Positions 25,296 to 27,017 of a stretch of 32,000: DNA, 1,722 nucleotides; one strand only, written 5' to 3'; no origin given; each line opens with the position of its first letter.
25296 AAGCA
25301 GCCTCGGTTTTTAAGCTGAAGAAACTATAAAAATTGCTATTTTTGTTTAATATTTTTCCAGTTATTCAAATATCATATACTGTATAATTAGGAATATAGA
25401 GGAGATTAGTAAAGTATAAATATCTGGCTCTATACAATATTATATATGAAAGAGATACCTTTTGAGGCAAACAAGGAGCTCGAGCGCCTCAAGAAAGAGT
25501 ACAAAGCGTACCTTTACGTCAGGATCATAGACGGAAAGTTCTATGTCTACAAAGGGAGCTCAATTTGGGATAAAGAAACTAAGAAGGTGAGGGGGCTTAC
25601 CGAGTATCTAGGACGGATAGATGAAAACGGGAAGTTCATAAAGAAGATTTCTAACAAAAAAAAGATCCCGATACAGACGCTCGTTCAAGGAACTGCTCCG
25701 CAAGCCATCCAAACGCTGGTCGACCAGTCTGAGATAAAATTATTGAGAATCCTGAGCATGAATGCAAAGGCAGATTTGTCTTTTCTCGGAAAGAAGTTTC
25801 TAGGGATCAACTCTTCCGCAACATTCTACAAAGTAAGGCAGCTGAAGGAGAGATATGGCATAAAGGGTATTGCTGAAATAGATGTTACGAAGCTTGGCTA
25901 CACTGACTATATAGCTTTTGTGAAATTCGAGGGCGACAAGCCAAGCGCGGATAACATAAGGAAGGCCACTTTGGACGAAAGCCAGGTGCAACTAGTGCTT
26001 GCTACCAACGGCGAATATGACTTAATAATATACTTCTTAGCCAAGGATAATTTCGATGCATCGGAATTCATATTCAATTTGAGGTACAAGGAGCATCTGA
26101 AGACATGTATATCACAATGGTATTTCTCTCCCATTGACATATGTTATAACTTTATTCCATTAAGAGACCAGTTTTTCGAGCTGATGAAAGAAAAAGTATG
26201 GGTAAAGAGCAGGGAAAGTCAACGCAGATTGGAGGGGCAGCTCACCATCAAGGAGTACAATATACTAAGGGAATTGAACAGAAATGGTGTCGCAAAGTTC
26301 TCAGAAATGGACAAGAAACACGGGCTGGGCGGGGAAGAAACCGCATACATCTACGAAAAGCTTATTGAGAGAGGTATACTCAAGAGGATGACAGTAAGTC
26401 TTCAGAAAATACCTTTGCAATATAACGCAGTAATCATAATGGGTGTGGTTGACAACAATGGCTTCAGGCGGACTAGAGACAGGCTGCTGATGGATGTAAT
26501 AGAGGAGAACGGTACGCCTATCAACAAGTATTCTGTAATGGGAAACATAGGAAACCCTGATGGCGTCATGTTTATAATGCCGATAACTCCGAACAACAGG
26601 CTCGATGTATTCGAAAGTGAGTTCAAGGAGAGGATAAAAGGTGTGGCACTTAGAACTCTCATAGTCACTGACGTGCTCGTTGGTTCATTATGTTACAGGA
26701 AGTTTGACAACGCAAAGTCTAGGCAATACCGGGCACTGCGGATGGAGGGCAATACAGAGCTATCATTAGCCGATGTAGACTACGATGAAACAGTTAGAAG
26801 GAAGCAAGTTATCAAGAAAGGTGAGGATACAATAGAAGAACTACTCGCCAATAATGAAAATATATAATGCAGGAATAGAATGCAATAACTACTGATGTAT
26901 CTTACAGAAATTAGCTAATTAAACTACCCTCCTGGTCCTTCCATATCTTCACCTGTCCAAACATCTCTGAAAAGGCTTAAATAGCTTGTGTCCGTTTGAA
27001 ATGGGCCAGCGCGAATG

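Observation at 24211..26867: Conserved micro-operon (C2HC finger / RAM / zinc ribbon / RAM) divergently paired with a double HTH-RAM protein: candidate undescribed element-borne sensing switch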

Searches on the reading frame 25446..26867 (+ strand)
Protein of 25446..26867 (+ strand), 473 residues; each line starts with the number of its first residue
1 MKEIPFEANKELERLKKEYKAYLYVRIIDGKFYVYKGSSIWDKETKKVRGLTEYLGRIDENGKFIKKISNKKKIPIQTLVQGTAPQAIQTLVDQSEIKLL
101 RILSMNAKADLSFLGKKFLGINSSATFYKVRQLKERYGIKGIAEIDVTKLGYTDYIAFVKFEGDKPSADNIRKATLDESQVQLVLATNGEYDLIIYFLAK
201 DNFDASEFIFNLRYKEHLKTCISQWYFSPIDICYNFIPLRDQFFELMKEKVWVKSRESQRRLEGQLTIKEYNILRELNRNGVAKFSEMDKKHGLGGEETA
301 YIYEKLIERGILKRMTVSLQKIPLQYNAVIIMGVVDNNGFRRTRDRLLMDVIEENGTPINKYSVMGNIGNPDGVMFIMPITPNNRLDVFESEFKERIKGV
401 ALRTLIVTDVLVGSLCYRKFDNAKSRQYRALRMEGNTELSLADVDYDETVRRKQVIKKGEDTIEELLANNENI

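Call 6: search_protein_families(library=pfam, proteins=[window:25446-26867:+], max_evalue=1)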
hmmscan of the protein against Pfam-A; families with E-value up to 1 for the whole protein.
window:25446-26867:+ (473 aa): 2 families
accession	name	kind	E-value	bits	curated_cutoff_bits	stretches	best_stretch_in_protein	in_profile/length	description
PF01047.28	MarR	-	0.0014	18.9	24.6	0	266-315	1-50/59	MarR family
PF01037.27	AsnC_trans_reg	-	0.017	15.5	25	1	159-213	3-57/73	Lrp/AsnC ligand binding domain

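Call 11: find_homologous_proteins(query=window:25446-26864:+)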
Query window:25446-26864:+ (473 aa): 28 proteins with E <= 0.001 among 8000 candidates.
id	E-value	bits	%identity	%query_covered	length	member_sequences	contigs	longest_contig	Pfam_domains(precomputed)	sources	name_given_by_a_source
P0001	5.1e-216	736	99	70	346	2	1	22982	-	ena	-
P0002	2.8e-111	391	42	96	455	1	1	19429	-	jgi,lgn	jgi:DNA-binding Lrp family transcriptional regulator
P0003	3.5e-95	338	38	93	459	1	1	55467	PF01047.29,PF13412.13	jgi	jgi:DNA-binding Lrp family transcriptional regulator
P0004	1.1e-86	310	38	94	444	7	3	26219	PF13412.13,PF13404.13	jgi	-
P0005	1.6e-85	306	41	76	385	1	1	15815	PF13412.13,PF13404.13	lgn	-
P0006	2.3e-85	305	45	67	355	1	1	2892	-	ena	-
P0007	9.7e-85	303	36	89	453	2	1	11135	PF13404.13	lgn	-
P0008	2.7e-84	302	37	91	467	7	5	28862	PF13404.13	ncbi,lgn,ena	-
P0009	1.3e-83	300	38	96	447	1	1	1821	-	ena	-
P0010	4.1e-83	298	42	80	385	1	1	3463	PF13412.13,PF13404.13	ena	-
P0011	1.5e-82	296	37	91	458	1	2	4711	PF13412.13,PF13404.13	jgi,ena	-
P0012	1.8e-81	293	36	95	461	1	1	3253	PF01047.29,PF01978.26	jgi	jgi:DNA-binding Lrp family transcriptional regulator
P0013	2.3e-79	286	36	91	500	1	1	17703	-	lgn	-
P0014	5.8e-79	284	37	95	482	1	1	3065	PF01047.29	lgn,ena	-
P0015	8.6e-74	267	33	92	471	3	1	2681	PF12840.14,PF13412.13,PF01978.26,PF13404.13,PF12802.14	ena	-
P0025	1.3e-65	240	31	91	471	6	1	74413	PF13412.13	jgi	jgi:DNA-binding Lrp family transcriptional regulator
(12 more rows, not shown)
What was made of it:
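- On Lrp/AsnC (FFRP) transcription regulators: Several homologues carry precomputed HTH_AsnC-type or HTH_24 hits (call 11).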

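Call 12: find_encoding_contigs(protein=P0003, flank=8000, max_places=2)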
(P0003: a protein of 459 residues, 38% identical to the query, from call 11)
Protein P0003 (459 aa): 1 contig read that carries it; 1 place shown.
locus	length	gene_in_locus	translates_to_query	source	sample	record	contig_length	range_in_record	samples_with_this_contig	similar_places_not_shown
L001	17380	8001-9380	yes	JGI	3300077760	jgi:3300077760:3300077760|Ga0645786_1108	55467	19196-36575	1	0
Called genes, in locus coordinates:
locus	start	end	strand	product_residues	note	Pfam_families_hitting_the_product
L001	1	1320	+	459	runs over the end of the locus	PF01368:DHH (weak)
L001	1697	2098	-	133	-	-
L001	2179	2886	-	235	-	-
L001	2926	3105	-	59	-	-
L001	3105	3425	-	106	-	-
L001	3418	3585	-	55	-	-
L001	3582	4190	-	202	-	-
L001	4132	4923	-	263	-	PF23545:Zn_ribbon_HMPTM, PF04055:Radical_SAM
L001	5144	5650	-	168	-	PF00293:NUDIX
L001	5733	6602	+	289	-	PF00248:Aldo_ket_red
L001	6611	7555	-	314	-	PF01798:Nop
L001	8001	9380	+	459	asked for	PF01047:MarR (faint), PF13412:HTH_24 (faint)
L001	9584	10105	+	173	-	PF13302:Acetyltransf_3, PF00583:Acetyltransf_1, PF13420:Acetyltransf_4 (weak), PF13673:Acetyltransf_10, PF13508:Acetyltransf_7, PF08445:FR47 (weak)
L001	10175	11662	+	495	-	PF00587:tRNA-synt_2b, PF03129:HGTP_anticodon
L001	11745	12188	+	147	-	-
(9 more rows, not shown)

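Call 13: find_encoding_contigs(protein=P0025, flank=8000, max_places=2)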
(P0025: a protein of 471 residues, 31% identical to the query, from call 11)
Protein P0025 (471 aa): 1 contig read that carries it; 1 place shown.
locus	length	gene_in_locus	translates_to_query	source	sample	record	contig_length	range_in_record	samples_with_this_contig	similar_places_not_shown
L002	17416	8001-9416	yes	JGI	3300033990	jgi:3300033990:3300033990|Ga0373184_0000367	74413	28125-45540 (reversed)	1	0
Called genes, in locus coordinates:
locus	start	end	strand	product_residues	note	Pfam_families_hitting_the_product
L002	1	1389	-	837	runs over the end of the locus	PF17900:Peptidase_M1_N, PF01433:Peptidase_M1, PF11838:ERAP1_C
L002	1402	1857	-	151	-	PF00578:AhpC-TSA, PF08534:Redoxin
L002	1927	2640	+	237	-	-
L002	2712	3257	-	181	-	PF00293:NUDIX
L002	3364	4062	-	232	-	PF01928:CYTH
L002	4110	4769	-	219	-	PF00702:Hydrolase, PF13419:HAD_2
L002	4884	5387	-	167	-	PF13238:AAA_18, PF13671:AAA_33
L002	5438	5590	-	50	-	-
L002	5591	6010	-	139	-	PF00293:NUDIX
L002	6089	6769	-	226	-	PF10026:DUF2268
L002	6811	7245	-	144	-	PF00293:NUDIX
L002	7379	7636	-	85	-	-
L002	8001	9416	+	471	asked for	PF13412:HTH_24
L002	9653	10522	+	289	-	PF06745:ATPase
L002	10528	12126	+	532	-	PF00171:Aldedh, PF07368:DUF1487 (faint), PF00171:Aldedh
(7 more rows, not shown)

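Call 14: find_encoding_contigs(protein=P0008, flank=8000, max_places=3)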
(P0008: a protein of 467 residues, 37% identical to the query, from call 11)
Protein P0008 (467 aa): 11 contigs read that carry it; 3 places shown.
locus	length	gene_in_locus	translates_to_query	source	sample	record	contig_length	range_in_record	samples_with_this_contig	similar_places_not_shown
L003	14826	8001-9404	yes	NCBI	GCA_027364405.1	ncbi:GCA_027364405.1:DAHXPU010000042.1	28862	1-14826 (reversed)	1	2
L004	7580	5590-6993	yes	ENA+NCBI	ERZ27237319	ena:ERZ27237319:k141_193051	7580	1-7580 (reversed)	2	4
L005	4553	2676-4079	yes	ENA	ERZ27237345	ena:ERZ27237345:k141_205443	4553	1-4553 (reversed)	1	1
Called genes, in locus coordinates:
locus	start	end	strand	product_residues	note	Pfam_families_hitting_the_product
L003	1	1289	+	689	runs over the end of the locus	PF04945:YHS, PF00122:E1-E2_ATPase, PF00702:Hydrolase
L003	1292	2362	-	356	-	PF00817:IMS, PF11798:IMS_HHH (weak), PF21999:IMS_HHH_1 (weak), PF11799:IMS_C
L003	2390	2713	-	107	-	-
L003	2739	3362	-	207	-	PF01871:AMMECR1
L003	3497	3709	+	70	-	-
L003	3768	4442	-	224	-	-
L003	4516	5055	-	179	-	-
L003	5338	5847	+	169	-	-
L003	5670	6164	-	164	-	-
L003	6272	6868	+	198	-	-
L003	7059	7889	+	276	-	PF01261:AP_endonuc_2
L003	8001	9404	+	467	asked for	PF13404:HTH_AsnC-type (weak)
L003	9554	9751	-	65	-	-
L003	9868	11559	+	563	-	PF01935:DUF87, PF19044:P-loop_TraG (weak), PF10412:TrwB_AAD_bind (faint), PF12846:AAA_10 (weak)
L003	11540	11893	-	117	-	PF01849:NAC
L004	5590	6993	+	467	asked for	PF13404:HTH_AsnC-type (weak)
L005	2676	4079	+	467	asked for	PF13404:HTH_AsnC-type (weak)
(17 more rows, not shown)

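Call 15: find_encoding_contigs(protein=P0002, flank=8000, max_places=2)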
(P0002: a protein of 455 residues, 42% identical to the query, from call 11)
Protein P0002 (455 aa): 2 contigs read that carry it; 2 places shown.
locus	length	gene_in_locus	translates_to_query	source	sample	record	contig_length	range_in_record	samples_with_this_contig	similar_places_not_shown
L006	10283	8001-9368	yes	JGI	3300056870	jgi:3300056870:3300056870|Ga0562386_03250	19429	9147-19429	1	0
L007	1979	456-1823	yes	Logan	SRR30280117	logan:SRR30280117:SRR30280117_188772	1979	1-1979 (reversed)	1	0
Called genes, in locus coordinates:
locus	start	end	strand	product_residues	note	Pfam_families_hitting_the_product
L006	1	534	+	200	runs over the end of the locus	PF12917:YfbR-like, PF13023:HD_3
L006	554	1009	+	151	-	PF00293:NUDIX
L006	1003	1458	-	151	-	PF08719:NADAR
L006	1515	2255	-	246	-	PF01022:HTH_5 (faint)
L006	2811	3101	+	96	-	-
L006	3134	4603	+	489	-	-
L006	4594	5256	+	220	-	PF01712:dNK, PF02223:Thymidylate_kin, PF13238:AAA_18 (faint)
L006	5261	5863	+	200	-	-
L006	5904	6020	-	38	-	-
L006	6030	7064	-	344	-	PF00535:Glycos_transf_2 (weak)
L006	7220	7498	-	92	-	-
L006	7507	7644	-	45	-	-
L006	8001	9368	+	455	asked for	-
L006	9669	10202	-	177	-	PF21806:DUF6879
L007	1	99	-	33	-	?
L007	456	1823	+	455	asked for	-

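Call 16: find_encoding_contigs(protein=P0001, flank=10000, max_places=2)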
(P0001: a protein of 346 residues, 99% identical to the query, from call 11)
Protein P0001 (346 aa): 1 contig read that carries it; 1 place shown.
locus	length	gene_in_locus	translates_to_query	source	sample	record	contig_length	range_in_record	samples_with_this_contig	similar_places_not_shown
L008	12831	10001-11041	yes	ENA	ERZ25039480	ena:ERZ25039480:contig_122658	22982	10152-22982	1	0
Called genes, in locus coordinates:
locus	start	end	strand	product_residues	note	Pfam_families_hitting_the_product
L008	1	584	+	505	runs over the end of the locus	PF01580:FtsK_SpoIIIE (weak), PF05872:HerA_C (faint), PF12846:AAA_10 (faint)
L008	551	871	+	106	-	-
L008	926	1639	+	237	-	-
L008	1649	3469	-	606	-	PF03235:GmrSD_N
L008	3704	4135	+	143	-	-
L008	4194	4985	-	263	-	PF13428:TPR_14 (faint), PF13431:TPR_17 (faint), PF00515:TPR_1 (weak), PF07719:TPR_2 (weak), PF13181:TPR_8 (faint), PF13432:TPR_16, PF13414:TPR_11 (weak)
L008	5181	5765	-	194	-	-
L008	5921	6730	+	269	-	PF13909:zf-H2C2_5 (faint)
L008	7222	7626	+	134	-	-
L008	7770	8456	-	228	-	PF10026:DUF2268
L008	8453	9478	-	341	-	PF03576:Peptidase_S58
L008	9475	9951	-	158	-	PF00881:Nitroreductase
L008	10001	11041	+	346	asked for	-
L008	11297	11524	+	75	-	PF26688:RHH_12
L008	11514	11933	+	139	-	PF10130:PIN_2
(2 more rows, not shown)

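Call 17: find_encoding_contigs(protein=P0004, flank=8000, max_places=3)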
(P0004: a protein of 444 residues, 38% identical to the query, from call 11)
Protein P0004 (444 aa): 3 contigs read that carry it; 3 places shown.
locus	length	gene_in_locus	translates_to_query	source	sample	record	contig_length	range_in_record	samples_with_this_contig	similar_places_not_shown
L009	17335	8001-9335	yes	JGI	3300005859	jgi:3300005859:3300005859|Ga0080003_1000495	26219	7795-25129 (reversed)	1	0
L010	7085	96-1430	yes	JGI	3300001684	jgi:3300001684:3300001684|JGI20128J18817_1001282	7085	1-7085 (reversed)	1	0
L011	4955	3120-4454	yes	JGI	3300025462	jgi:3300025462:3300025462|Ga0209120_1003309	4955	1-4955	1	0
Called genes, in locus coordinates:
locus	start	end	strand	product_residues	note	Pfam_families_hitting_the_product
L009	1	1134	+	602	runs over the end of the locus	PF01336:tRNA_anti-codon, PF00152:tRNA-synt_2, PF01409:tRNA-synt_2d (faint), PF02938:GAD (weak)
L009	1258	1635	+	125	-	PF04472:SepF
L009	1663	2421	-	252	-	PF00588:SpoU_methylase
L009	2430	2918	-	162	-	PF02517:Rce1-like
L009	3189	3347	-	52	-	PF01599:Ribosomal_S27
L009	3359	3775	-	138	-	PF01282:Ribosomal_S24e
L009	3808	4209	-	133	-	PF08207:EFP_N (faint), PF21485:IF5A-like_N, PF01287:eIF-5a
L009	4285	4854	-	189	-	PF05175:MTS (weak), PF13489:Methyltransf_23 (weak), PF13847:Methyltransf_31, PF08241:Methyltransf_11, PF08242:Methyltransf_12, PF13649:Methyltransf_25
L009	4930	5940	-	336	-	PF00091:Tubulin, PF12327:FtsZ_C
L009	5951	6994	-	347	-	PF00091:Tubulin, PF12327:FtsZ_C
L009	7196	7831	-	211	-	-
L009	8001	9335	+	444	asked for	PF13404:HTH_AsnC-type, PF13412:HTH_24 (weak)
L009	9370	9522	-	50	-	-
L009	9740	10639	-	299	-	PF02729:OTCace_N, PF00185:OTCace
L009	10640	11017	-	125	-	-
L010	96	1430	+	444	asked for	PF13404:HTH_AsnC-type, PF13412:HTH_24 (weak)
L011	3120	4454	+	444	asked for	PF13404:HTH_AsnC-type, PF13412:HTH_24 (weak)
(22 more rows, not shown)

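Call 31: find_related_loci(query=A2, collection=genome_contigs, flank=6000)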
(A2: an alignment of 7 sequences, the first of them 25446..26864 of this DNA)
Query A2 (473 aa) in genome_contigs; peptide patterns used: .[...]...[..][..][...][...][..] (x = any residue, [..] = any of these).
20 stretches matched a pattern; 3 encode a relative of the query (tblastn E <= 1e-3); 3 distinct loci.
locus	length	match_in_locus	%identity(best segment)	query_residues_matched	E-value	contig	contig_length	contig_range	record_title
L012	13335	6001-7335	36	1-431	2e-95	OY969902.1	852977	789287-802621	MAG: uncultured archaeon isolate MFD01476.bin.c.10 genome assembly, chromosome: 1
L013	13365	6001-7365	32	4-445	1e-79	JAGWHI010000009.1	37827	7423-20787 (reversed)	MAG: Candidatus Micrarchaeota archaeon isolate REEA75 REEA75-150_1631, whole genome shotgun sequence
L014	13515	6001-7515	32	3-447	9e-72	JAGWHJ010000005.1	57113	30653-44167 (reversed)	MAG: Candidatus Micrarchaeota archaeon isolate REEA76 REEA76-150_780, whole genome shotgun sequence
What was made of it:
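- Tried and rejected: It is inferred from the three genome hits of the big family: two Micrarchaeota MAGs and one unclassified archaeon with an 853-kb contig titled 'chromosome: 1' (call 31).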

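Call 39: predict_structure(alignment_id=A1)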
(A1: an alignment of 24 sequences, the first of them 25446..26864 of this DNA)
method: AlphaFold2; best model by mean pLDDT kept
length: 473 residues; sequences in the alignment: 24
mean_pLDDT: 85.2   pTM: 0.73
mean pLDDT of the five models: 85.2, 84.9, 84.5, 83.4, 83.4
residues with pLDDT >= 90: 265; 70-90: 150; 50-70: 28; < 50: 30
segments of 3 or more residues with pLDDT < 50: 69-90
pLDDT, mean of each block of 10 residues (from residue 1): 79 85 84 86 77 86 76 32 35 83 90 82 88 93 95 96 93 95 97 97 96 90 94 94 92 85 88 95 91 88 93 95 94 93 92 88 92 91 88 92 95 96 91 75 73 59 50 45
secondary structure, 60 per line:
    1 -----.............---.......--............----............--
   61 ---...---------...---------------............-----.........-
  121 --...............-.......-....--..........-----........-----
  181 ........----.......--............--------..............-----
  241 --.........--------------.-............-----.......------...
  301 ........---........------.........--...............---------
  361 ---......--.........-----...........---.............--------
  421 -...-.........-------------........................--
elements in order: H6-18 E22-28 E31-42 E47-58 E64-66 H94-105 H111-119 H123-137 E139-145 H147-150 E153-162 H168-175 E181-188 E193-199 H202-213 E222-235 H243-250 H268-279 H285-291 H298-308 E312-319 E326-334 H337-351 E364-369 E372-380 H386-396 E400-412 H426-434 H448-471
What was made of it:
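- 25446..26867 (+): 473-aa protein (big473): an unassigned N-terminal helix plus beta-sheet domain (1-66), a disordered linker, HTH1+RAM1 (94-235), HTH2+RAM2 (268-412) and a C-terminal helix. AF2 model with pLDDT 85 and pTM 0.73 (call 39).
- On Lrp/AsnC (FFRP) transcription regulators: The AF2 model contains two such modules, at 94-235 and 268-412 (call 39).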

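Call 42: fold_search(model_id=the predicted structure, library=pdb)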
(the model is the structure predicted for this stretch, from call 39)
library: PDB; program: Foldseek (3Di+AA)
matches with E <= 10: 1285; with E <= 0.001: 41
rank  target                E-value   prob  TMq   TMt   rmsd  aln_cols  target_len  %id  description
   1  4ch7                  2.9e-12  1.00  0.45  0.64  12.2       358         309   14  Crystal structure of the siroheme decarboxylase NirDL (released 2014-07-30)
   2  4czc                  1.1e-11  1.00  0.44  0.63  11.4       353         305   13  Crystal structure of the siroheme decarboxylase NirDL in co-complex with iron-uroporphyrin III analogue (released 2014-07-30)
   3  2cyy                  1.3e-05  1.00  0.25  0.71   3.5       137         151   23  Crystal structure of PH1519 from Pyrococcus horikosii OT3 (released 2006-09-19)
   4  3i4p                  2.0e-05  1.00  0.24  0.66   3.8       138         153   20  Crystal structure of AsnC family transcriptional regulator from Agrobacterium tumefaciens (released 2009-07-28)
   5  2dbb_B                3.5e-05  1.00  0.26  0.71   3.5       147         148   24  Crystal structure of PH0061 (released 2006-06-15)
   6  2znz_C                4.1e-05  1.00  0.25  0.74   3.4       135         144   22  Crystal structure of FFRP (released 2009-03-17)
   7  2pmh                  6.5e-05  1.00  0.24  0.67   3.9       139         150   23  Crystal structure of Thr132Ala of ST1022 from Sulfolobus tokodaii (released 2008-04-22)
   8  2qz8_A                7.3e-05  1.00  0.24  0.65   3.6       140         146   18  Crystal structure of Mycobacterium tuberculosis Leucine response regulatory protein (LrpA) (released 2007-11-06)
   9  9kdp_D                8.2e-05  1.00  0.24  0.41  11.3       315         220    8  Crystal structure of monooxygenase PenE (released 2025-07-09)
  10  2p5v_C                8.6e-05  1.00  0.24  0.68   3.3       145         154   19  Crystal Structure of Transcriptional Regulator NMB0573 from Neisseria Meningitidis (released 2007-04-03)
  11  7fby                  9.1e-05  1.00  0.27  0.75   3.4       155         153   16  Crystal Structure of PH0140 from Pyrococcus horikosii OT3 (released 2022-07-20)
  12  2e1c_MODEL_1_A        1.0e-04  1.00  0.24  0.69   3.8       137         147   23  Structure of Putative HTH-type transcriptional regulator PH1519/DNA Complex (released 2007-12-04)
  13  9w4w                  1.2e-04  1.00  0.27  0.75   3.5       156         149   17  Structure of transcription factor in complex with L-Ile (released 2026-03-25)
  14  2dbb_A                1.6e-04  1.00  0.24  0.66   4.0       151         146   23  Crystal structure of PH0061 (released 2006-06-15)
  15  8q90_A                1.8e-04  1.00  0.25  0.73   3.6       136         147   20  Halophilic Lrp transcription factor (released 2024-01-31)
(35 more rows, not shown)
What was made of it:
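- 25446..26867 (+): Foldseek gives NirDL 4ch7 at E 3e-12 over 358 columns and Lrp/FFRPs at about 1e-5 (call 42).
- On Lrp/AsnC (FFRP) transcription regulators: Foldseek matches many solved Lrp/FFRPs at E about 1e-5 with target TM 0.65-0.75 (call 42).
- Closest known: Siroheme decarboxylase NirDL / AhbA-AhbB. Same: This is the best structural match (call 42).
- The best solved structural match is NirDL (4ch7, E 3e-12, 358 aligned columns; call 42).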

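Call 64: find_related_loci(query=A2, collection=viral_contigs, flank=6000)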
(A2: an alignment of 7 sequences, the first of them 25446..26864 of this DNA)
Query A2 (473 aa) in viral_contigs; peptide patterns used: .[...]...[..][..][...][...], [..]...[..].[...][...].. (x = any residue, [..] = any of these).
34 stretches matched a pattern, but none encodes a relative of the query by tblastn (E <= 1e-3).

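Call 81: search_protein_families(library=padloc, proteins=[window:25446-26867:+], max_evalue=1)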
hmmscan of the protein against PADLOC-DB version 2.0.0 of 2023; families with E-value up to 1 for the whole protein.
window:25446-26867:+ (473 aa): 0 families

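Call 82: search_protein_families(library=phrogs, proteins=[window:25446-26867:+], max_evalue=1)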
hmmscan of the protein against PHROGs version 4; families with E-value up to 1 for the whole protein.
window:25446-26867:+ (473 aa): 0 families
